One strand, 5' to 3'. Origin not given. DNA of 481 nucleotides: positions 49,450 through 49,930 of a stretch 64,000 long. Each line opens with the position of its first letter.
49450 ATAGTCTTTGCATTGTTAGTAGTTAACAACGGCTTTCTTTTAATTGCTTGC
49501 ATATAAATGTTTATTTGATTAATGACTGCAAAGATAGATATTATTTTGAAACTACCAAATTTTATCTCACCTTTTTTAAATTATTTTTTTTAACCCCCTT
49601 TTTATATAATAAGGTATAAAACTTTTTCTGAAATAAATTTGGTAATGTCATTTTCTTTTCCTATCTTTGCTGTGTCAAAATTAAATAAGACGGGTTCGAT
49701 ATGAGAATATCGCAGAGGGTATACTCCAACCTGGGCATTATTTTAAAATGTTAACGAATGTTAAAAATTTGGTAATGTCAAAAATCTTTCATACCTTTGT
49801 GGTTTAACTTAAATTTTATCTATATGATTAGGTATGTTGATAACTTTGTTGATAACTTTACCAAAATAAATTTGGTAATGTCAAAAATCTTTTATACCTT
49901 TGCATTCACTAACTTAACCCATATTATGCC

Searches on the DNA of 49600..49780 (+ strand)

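Call 23: search_dna_similar(query=window:49600-49780:+, collection=phages, mode=distant, max_evalue=10, max_rows=20)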
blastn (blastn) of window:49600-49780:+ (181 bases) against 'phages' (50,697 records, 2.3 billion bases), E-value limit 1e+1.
Records with a match: 79; places in all: 79; records where one place covers at least 80% of the query: 0.
Best place of each record, by identity: >=99% 6; 95-99% 6; 90-95% 18; 80-90% 45; 60-80% 4.
By first word of the organism name: Staphylococcus 13; Acinetobacter 11; Bacteriophage 6; uncultured 6; Prevotella 6; Corynebacterium 5; Lactococcus 4; Dipodfec 4; Tenacibaculum 3; Vibrio 3; and 15 more.
By host as written in the record: - 13; Prevotella sp. 6; Corynebacterium vitaeruminis NCIB 9291 5; Tenacibaculum sp. 3; Dipodomys merriami 3; Staphylococcus epidermidis 3; Acinetobacter baumannii 3; Escherichia coli MG1655 + F912 2; and 32 more.
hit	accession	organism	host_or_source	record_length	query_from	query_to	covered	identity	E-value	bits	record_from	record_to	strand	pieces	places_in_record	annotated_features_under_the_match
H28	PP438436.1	Leptolyngbya phage Lbo-JY46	Leptolyngbya boryana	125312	32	88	31%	77.2%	5e-2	44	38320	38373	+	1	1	putative DNA polymerase | LAGLIDADG DNA endonuclease family protein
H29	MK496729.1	Capybara microvirus Cap1_SP_148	Hydrochoerus hydrochaeris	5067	32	80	27%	77.6%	6e-1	40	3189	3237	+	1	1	none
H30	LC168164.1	Tenacibaculum phage pT24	Tenacibaculum sp.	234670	139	180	23%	79.5%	2e+0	37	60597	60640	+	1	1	none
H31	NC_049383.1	Tenacibaculum phage pT24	Tenacibaculum sp.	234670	139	180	23%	79.5%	2e+0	37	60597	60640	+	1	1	none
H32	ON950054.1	Tenacibaculum phage Larrie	Tenacibaculum sp.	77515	112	149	21%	86.8%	5e-2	44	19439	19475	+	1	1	none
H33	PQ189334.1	Vibrio phage 10N.286.49.B11_PE001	Vibrio cyclitrophicus 10N.286.49.B11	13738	26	64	22%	84.6%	2e-1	41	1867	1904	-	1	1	hypothetical protein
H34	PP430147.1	Enterobacteria phage FfAmethyst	Escherichia coli MG1655 + F912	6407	19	57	22%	82.9%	2e+0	38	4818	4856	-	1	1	assembly protein (x2)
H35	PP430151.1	Enterobacteria phage FfViolet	Escherichia coli MG1655 + F912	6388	19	57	22%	82.9%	2e+0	38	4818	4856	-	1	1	assembly protein (x2)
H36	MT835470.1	Bacteriophage sp.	human fecal samples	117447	147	180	19%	91.4%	4e-3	47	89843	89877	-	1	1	record has no annotation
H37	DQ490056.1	Lactococcus phage Q54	Lactococcus lactis SMQ-562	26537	36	72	20%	82.1%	2e+0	37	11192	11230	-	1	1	major capsid protein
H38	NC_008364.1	Lactococcus phage Q54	Lactococcus lactis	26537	36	72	20%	82.1%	2e+0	37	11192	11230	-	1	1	head maturation protease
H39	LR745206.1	uncultured phage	metagenomic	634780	25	59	19%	86.1%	6e-1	40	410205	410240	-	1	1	record has no annotation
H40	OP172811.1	Lysinibacillus phage LC76P1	Lysinibacillus capsici DO76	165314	6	40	19%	86.1%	7e+0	37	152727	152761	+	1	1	hypothetical protein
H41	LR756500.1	uncultured phage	metagenomic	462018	138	170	18%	88.2%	2e+0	37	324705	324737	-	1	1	record has no annotation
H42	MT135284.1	Inovirus sp.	porcine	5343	39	72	19%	83.3%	7e+0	37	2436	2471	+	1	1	plasmid replication protein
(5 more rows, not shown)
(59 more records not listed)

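Call 24: get_annotated_region(hit=H32, flank=3000)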
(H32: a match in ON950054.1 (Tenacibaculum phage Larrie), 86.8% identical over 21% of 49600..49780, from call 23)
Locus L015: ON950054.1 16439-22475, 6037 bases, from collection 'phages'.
description: Tenacibaculum phage Larrie, complete genome.
organism: Tenacibaculum phage Larrie (NCBI taxid 2968246)
taxonomy: Viruses; Duplodnaviria; Heunggongvirae; Uroviricota; Caudoviricetes; Cbastvirus
host: Tenacibaculum sp.; source: water; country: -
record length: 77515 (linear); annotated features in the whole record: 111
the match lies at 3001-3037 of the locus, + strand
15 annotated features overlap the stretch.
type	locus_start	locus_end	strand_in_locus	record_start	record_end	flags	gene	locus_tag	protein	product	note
CDS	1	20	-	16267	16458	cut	-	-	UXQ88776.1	hypothetical protein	-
CDS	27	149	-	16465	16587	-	-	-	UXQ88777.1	hypothetical protein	-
CDS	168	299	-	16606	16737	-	-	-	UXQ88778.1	hypothetical protein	-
CDS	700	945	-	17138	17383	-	-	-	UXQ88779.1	hypothetical protein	-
CDS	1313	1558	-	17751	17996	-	-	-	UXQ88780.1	hypothetical protein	-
CDS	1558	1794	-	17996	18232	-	-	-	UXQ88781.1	hypothetical protein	-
CDS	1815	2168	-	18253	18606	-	-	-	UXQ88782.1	hypothetical protein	-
CDS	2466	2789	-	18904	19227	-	-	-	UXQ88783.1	hypothetical protein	-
CDS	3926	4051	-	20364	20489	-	-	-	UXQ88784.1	hypothetical protein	-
CDS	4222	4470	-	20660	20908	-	-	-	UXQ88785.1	hypothetical protein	-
CDS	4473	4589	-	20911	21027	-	-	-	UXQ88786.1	hypothetical protein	-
CDS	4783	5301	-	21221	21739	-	-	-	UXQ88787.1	hypothetical protein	-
CDS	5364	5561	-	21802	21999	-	-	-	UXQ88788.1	hypothetical protein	-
CDS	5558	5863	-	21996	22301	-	-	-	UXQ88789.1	hypothetical protein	-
CDS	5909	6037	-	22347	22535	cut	-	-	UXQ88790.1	hypothetical protein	-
